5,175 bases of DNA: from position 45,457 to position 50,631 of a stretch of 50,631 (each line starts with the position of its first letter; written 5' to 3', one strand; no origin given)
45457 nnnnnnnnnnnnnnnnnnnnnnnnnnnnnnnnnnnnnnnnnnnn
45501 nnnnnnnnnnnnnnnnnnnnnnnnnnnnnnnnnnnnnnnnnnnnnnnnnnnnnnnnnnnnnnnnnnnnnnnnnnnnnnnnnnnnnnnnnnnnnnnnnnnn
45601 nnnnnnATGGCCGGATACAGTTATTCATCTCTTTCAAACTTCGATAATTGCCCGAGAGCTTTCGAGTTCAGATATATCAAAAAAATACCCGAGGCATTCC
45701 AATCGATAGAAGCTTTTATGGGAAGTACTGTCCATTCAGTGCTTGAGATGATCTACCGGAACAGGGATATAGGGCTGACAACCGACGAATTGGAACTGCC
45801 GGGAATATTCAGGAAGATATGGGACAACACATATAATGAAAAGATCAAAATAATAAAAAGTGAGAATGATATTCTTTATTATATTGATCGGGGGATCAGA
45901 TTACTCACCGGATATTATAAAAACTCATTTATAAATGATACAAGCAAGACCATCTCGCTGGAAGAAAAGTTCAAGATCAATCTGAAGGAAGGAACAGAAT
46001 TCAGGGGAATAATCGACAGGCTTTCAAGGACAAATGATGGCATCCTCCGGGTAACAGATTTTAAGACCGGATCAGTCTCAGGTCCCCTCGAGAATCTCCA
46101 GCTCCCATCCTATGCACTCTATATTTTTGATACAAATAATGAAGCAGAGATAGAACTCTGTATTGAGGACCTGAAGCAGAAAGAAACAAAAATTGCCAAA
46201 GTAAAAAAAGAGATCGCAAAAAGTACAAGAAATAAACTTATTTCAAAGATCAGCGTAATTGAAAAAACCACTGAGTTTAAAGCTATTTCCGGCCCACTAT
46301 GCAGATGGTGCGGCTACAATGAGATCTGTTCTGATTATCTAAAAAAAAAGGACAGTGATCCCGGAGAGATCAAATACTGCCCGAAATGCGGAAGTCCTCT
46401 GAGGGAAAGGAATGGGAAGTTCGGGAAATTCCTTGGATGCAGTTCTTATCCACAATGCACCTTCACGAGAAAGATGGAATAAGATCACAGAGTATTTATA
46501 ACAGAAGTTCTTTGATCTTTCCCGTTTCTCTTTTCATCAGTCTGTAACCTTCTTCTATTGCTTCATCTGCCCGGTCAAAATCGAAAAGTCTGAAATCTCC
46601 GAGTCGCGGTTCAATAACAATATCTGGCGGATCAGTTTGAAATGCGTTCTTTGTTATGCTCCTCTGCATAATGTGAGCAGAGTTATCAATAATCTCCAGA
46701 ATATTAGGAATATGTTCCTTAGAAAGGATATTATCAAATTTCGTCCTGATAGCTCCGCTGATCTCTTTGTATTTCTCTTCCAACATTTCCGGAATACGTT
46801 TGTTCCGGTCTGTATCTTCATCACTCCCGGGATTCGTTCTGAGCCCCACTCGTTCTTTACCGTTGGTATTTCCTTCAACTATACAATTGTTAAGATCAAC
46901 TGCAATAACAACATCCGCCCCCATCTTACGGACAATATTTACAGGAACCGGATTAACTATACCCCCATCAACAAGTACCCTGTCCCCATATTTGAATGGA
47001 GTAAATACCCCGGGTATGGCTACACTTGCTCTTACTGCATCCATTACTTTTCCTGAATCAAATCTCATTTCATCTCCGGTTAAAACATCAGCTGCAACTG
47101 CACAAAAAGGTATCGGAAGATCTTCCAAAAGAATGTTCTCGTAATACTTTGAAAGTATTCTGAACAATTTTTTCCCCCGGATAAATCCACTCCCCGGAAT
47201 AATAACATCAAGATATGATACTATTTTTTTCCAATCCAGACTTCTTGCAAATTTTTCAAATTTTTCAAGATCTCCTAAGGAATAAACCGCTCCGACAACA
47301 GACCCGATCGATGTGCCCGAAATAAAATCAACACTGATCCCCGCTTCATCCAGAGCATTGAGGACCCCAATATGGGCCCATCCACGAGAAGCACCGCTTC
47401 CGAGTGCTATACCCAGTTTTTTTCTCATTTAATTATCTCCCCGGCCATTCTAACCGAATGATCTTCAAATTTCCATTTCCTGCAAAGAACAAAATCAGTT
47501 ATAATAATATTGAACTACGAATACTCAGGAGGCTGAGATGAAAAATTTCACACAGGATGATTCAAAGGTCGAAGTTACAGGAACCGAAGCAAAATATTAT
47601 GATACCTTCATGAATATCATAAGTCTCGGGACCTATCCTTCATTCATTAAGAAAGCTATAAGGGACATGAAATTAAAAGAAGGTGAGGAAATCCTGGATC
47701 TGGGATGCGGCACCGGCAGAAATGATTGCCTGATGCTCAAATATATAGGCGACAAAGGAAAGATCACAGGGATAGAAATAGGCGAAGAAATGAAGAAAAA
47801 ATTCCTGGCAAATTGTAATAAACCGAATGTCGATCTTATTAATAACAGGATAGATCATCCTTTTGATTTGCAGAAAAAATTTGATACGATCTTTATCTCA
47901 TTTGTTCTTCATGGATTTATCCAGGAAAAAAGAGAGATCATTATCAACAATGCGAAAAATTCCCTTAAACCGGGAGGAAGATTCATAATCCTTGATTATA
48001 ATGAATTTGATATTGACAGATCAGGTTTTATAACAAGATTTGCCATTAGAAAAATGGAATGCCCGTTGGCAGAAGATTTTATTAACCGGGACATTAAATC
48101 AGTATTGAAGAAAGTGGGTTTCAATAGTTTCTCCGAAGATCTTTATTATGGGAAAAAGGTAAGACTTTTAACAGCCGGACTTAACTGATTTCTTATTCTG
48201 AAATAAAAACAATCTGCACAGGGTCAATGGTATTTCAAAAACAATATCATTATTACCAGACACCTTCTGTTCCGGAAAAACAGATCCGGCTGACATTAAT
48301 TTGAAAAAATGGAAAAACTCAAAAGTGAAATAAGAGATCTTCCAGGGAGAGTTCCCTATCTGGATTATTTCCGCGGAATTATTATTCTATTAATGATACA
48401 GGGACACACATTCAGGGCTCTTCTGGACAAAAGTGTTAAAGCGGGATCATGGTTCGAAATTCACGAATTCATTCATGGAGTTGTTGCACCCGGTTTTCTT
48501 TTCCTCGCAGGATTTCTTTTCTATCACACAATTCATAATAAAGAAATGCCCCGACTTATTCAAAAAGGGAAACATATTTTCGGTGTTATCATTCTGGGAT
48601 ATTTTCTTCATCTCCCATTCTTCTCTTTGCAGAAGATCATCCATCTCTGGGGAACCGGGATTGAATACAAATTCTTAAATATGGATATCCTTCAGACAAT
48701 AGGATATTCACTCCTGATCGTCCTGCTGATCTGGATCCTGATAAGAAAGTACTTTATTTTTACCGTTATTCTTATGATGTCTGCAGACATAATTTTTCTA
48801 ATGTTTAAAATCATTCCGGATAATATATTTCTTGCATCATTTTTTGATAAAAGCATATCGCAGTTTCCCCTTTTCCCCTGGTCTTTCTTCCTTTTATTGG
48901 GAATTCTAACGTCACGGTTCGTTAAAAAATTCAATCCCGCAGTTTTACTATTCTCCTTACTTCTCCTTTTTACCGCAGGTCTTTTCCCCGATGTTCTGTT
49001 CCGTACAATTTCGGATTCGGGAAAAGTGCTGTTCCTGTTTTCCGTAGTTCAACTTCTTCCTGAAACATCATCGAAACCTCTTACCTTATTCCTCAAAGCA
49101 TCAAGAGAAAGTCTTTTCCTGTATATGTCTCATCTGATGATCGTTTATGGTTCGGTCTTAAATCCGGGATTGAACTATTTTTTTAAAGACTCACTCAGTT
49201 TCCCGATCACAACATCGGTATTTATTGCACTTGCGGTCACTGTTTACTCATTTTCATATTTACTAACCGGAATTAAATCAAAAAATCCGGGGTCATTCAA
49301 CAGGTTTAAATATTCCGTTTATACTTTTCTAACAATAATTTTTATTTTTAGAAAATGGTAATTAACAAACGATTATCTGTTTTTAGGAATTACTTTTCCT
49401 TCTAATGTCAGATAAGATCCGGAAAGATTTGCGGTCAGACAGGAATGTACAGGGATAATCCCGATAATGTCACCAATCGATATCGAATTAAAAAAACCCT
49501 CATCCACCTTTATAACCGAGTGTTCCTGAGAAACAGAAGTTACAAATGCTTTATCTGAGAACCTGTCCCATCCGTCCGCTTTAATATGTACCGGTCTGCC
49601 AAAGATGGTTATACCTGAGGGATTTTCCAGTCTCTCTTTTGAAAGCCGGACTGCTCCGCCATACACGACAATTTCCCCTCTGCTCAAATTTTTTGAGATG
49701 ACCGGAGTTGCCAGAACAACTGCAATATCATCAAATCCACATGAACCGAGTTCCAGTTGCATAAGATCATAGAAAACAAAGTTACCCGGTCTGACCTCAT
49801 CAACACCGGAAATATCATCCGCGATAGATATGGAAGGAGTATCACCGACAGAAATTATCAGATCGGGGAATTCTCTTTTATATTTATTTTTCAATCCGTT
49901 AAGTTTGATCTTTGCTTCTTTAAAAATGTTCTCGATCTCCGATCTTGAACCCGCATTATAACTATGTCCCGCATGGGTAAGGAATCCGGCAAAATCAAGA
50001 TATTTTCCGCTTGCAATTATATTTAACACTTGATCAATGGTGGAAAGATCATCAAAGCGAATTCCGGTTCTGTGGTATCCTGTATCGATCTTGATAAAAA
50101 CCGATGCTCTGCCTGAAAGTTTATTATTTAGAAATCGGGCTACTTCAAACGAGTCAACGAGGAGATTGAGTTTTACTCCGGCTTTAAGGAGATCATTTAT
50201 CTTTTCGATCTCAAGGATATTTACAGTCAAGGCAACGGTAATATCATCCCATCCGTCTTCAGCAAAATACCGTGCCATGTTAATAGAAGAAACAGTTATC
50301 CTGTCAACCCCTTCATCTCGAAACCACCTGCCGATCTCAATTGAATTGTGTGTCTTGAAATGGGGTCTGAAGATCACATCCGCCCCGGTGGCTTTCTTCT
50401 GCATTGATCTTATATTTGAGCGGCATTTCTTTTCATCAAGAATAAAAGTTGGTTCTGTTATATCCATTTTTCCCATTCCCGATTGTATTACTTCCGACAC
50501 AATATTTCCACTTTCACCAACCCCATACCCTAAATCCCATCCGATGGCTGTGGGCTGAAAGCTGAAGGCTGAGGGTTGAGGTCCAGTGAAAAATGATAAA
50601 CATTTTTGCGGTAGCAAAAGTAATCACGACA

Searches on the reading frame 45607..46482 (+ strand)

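Call 53: search_protein_families(library=pfam, proteins=[window:45607-46482:+], max_evalue=0.00001)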
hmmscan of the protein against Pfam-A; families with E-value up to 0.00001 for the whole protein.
window:45607-46482:+ (291 aa): 3 families
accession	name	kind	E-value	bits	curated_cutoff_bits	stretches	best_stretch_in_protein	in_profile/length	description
PF12705.13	PDDEXK_1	-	3.5e-26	93.1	22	1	5-241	3-246/247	PD-(D/E)XK nuclease superfamily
PF01396.24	Zn_ribbon_Top1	-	3.2e-14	52.9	32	1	256-290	2-36/39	Topoisomerase DNA binding C4 zinc finger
PF01930.23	Cas_Cas4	-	2e-06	28.4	22.7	1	123-241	48-158/160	Domain of unknown function DUF83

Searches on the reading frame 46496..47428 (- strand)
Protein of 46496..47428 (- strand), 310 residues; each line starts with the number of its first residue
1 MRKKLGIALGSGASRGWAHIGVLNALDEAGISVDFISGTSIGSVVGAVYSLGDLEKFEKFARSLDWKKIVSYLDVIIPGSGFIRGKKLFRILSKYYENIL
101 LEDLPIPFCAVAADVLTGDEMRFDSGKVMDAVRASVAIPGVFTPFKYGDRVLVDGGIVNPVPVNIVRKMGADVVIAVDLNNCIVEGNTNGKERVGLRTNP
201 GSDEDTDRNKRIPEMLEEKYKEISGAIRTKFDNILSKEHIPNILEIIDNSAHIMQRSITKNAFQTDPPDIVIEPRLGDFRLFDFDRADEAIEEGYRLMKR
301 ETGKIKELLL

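Call 53: search_protein_families(library=pfam, proteins=[window:46496-47428:-], max_evalue=0.00001)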
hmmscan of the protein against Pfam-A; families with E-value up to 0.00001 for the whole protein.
window:46496-47428:- (310 aa): 1 family
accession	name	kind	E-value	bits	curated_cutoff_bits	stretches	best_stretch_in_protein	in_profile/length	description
PF01734.28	Patatin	-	2e-30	106.9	27.7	1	8-165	2-189/191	Patatin-like phospholipase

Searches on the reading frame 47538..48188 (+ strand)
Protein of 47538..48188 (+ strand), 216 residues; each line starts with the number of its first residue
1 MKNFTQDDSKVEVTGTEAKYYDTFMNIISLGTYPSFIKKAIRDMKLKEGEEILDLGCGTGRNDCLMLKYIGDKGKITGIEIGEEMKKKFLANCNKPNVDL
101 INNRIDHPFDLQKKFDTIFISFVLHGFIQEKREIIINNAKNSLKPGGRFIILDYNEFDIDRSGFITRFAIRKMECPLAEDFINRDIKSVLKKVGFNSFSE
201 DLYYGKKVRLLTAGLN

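Call 53: search_protein_families(library=pfam, proteins=[window:47538-48188:+], max_evalue=0.00001)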
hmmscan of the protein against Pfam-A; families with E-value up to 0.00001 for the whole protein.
window:47538-48188:+ (216 aa): 9 families
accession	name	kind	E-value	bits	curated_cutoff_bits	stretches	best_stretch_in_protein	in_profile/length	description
PF01209.24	Ubie_methyltran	-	1.2e-15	58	20.1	1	15-157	14-157/233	ubiE/COQ5 methyltransferase family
PF13847.12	Methyltransf_31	-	9.4e-15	55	27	1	47-155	2-113/145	Methyltransferase domain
PF13649.12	Methyltransf_25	-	3.2e-14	53.8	27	1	52-147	1-97/97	Methyltransferase domain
PF08241.18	Methyltransf_11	-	2.6e-13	50.9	21.2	1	53-151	1-95/95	Methyltransferase domain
PF08242.18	Methyltransf_12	-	2e-12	48.1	30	1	53-149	1-98/98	Methyltransferase domain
PF13489.12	Methyltransf_23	-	5.5e-12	46.2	27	1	40-196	12-160/164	Methyltransferase domain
PF01135.25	PCMT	-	2.7e-07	31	20.3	1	33-99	58-124/210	Protein-L-isoaspartate(D-aspartate) O-methyltransferase (PCMT)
PF01269.23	Fibrillarin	-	3e-07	30.3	27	1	36-151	59-174/227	Fibrillarin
PF03848.20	TehB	-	2.7e-06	27.4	20.4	1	45-152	27-133/193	Tellurite resistance protein TehB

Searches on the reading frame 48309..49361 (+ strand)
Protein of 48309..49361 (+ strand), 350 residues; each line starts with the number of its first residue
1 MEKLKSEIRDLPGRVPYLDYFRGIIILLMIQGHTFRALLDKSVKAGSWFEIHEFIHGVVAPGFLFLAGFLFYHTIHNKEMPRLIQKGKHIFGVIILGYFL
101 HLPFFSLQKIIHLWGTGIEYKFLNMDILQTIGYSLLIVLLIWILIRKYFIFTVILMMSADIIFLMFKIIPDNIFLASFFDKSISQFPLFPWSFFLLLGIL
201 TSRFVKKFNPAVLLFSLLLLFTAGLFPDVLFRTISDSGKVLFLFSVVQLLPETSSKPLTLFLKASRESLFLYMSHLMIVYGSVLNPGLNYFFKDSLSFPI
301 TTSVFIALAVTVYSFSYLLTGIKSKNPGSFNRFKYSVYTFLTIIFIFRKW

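Call 53: search_protein_families(library=pfam, proteins=[window:48309-49361:+], max_evalue=0.00001)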
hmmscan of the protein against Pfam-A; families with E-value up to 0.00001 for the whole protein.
window:48309-49361:+ (350 aa): 2 families
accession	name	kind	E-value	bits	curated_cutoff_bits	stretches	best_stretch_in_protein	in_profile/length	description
PF07786.18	HGSNAT_cat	-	2.8e-10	40.5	22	1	14-207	1-186/222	Heparan-alpha-glucosaminide N-acetyltransferase, catalytic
PF01757.29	Acyl_transf_3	-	6.6e-07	29.1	31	1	16-313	2-318/326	Acyltransferase domain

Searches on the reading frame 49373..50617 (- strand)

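Call 53: search_protein_families(library=pfam, proteins=[window:49373-50617:-], max_evalue=0.00001)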
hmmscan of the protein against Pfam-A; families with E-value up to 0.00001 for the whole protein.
window:49373-50617:- (414 aa): 2 families
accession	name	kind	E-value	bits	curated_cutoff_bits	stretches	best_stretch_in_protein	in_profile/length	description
PF01168.26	Ala_racemase_N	-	5.7e-19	69.1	24.1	1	61-282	2-216/220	Alanine racemase, N-terminal domain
PF14031.13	D-ser_dehydrat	-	3.6e-14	53.6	22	1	299-404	1-96/97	Putative serine dehydratase domain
